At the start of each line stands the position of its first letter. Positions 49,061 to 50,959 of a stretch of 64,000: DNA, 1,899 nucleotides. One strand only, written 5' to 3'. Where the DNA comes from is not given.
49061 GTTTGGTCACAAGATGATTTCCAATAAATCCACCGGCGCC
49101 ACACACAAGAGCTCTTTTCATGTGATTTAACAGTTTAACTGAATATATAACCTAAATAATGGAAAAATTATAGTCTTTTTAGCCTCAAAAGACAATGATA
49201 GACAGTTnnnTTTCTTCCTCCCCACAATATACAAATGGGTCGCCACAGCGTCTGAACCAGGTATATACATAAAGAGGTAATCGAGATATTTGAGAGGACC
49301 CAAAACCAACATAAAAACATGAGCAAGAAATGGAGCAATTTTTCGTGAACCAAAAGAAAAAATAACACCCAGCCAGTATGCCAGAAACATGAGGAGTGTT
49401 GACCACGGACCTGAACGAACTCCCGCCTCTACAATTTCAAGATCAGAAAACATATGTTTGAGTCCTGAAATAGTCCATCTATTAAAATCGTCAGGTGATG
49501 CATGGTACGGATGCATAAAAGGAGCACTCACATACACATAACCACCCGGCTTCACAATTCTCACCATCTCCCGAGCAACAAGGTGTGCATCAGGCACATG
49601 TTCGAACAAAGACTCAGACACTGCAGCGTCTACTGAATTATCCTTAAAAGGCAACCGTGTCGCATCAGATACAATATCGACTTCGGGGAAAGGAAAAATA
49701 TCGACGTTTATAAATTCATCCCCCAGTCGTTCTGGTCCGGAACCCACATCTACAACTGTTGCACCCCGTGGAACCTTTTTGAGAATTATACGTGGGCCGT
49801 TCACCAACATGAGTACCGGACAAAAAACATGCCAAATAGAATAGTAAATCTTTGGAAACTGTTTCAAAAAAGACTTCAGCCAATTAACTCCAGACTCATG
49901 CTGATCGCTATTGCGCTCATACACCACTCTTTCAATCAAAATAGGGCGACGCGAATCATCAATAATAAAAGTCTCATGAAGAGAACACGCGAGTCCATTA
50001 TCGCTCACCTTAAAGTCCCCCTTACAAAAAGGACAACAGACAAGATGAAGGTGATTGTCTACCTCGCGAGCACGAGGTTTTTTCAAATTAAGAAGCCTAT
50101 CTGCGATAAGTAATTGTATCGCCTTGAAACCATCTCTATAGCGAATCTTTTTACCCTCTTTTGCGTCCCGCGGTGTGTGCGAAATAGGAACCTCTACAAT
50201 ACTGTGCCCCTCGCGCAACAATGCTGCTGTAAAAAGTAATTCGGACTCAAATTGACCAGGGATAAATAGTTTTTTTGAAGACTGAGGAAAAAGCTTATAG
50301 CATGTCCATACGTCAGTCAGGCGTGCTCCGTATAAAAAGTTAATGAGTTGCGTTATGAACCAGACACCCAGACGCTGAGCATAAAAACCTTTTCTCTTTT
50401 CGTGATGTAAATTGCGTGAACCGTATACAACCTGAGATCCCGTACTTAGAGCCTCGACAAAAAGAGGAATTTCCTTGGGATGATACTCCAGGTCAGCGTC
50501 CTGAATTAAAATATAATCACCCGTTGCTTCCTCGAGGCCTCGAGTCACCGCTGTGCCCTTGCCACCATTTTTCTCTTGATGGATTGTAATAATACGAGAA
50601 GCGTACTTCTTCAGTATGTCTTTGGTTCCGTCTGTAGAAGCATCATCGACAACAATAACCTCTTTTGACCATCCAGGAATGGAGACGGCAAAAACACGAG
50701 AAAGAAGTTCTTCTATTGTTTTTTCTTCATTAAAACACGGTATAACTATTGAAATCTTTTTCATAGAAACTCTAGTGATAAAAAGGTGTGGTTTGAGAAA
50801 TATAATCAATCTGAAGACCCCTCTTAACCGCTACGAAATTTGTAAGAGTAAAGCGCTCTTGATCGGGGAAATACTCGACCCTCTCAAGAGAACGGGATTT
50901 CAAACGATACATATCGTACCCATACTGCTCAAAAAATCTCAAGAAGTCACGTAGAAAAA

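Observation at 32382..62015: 30-kb ABC-transporter-dependent glycan locus for a heavily methylated, L-sugar-rich surface polymer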

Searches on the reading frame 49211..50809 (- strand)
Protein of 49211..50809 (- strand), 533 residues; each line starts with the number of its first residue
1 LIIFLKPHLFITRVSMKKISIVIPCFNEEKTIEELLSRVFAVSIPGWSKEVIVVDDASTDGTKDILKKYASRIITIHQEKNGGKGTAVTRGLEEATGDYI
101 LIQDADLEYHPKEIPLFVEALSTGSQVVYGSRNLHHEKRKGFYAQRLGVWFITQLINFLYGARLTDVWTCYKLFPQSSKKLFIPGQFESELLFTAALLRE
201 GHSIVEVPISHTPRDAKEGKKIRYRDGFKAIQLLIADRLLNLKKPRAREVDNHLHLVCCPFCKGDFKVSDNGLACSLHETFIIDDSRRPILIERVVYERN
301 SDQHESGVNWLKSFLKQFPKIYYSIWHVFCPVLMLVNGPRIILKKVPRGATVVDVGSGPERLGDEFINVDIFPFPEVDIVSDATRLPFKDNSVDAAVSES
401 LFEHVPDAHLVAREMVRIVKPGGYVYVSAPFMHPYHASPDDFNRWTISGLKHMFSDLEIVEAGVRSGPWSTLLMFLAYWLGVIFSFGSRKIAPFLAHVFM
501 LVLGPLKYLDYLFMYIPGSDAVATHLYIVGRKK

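Call 4: search_protein_families(library=pfam, proteins=[window:49211-50809:-])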
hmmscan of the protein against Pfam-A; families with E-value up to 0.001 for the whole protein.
window:49211-50809:- (533 aa): 9 families
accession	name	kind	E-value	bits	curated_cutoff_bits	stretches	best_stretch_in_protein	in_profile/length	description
PF00535.33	Glycos_transf_2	-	2.1e-35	122.6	23.3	1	20-176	1-161/168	Glycosyl transferase family 2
PF08241.18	Methyltransf_11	-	1.2e-12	48.8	21.2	1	379-427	47-95/95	Methyltransferase domain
PF13641.12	Glyco_tranf_2_3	-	2.6e-10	41.1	27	1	19-139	3-130/230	Glycosyltransferase like family 2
PF13649.12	Methyltransf_25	-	9e-07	29.9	27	1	380-423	52-97/97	Methyltransferase domain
PF13489.12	Methyltransf_23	-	2.2e-06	28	27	1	345-447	19-134/164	Methyltransferase domain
PF01209.24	Ubie_methyltran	-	5.3e-05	23.1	20.1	1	379-427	103-151/233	ubiE/COQ5 methyltransferase family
PF05148.21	Methyltransf_8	-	6.7e-05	23.3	27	1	343-428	67-157/219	Hypothetical methyltransferase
PF13847.12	Methyltransf_31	-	6.7e-05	23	27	1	380-430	60-112/145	Methyltransferase domain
PF10111.15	Glyco_tranf_2_2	-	7.2e-05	22.8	27.3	1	20-106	1-91/276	Glycosyltransferase like family 2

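Call 54: search_solved_structures(query=window:49211-50809:-, max_evalue=0.00001)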
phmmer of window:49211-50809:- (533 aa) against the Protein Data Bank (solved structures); distinct sequences matched with E-value up to 0.00001: 28.
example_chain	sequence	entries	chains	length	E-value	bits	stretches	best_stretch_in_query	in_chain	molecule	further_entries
5mlz_A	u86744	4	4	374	2.9e-21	78.5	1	17-139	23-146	Dolichol monophosphate mannose synthase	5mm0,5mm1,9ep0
9hwj_A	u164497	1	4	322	1.8e-16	62.7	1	16-220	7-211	Undecaprenyl-phosphate 4-deoxy-4-formamido-L-arabinose transferase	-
9bhc_C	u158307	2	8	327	1.4e-15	59.8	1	15-133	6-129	Undecaprenyl-phosphate 4-deoxy-4-formamido-L-arabinose transferase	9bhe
8vxh_A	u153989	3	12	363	1.6e-15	59.6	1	14-133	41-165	Undecaprenyl-phosphate 4-deoxy-4-formamido-L-arabinose transferase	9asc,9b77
5eke_A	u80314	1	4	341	9.4e-12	47.1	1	15-134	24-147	Uncharacterized glycosyltransferase sll0501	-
5ekp_C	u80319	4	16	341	9.5e-12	47.1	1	15-134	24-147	Uncharacterized glycosyltransferase sll0501 | Glycosyltransferase sll0501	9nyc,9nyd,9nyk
9nye_A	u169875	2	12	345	9.7e-12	47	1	15-134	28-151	Glycosyltransferase sll0501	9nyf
9omj_A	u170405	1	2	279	1.5e-11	46.4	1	19-132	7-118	Glycosyltransferase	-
9omm_A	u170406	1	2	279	1.5e-11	46.4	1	19-132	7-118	Glycosyltransferase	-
9omh_A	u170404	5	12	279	1.5e-11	46.4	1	19-132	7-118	Glycosyltransferase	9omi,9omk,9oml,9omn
5tze_C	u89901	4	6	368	2e-11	46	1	18-113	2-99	Glycosyl transferase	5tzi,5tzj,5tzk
6yv7_B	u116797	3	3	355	3.8e-11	45.1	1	18-109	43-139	Glycosyl transferase, family 2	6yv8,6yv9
6yv7_A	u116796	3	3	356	3.8e-11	45.1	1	18-109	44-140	Glycosyl transferase, family 2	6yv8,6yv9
5tz8_A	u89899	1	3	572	4.2e-11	44.9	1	18-113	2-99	Glycosyl transferase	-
2z87_A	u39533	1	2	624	1.6e-10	43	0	18-132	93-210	Chondroitin synthase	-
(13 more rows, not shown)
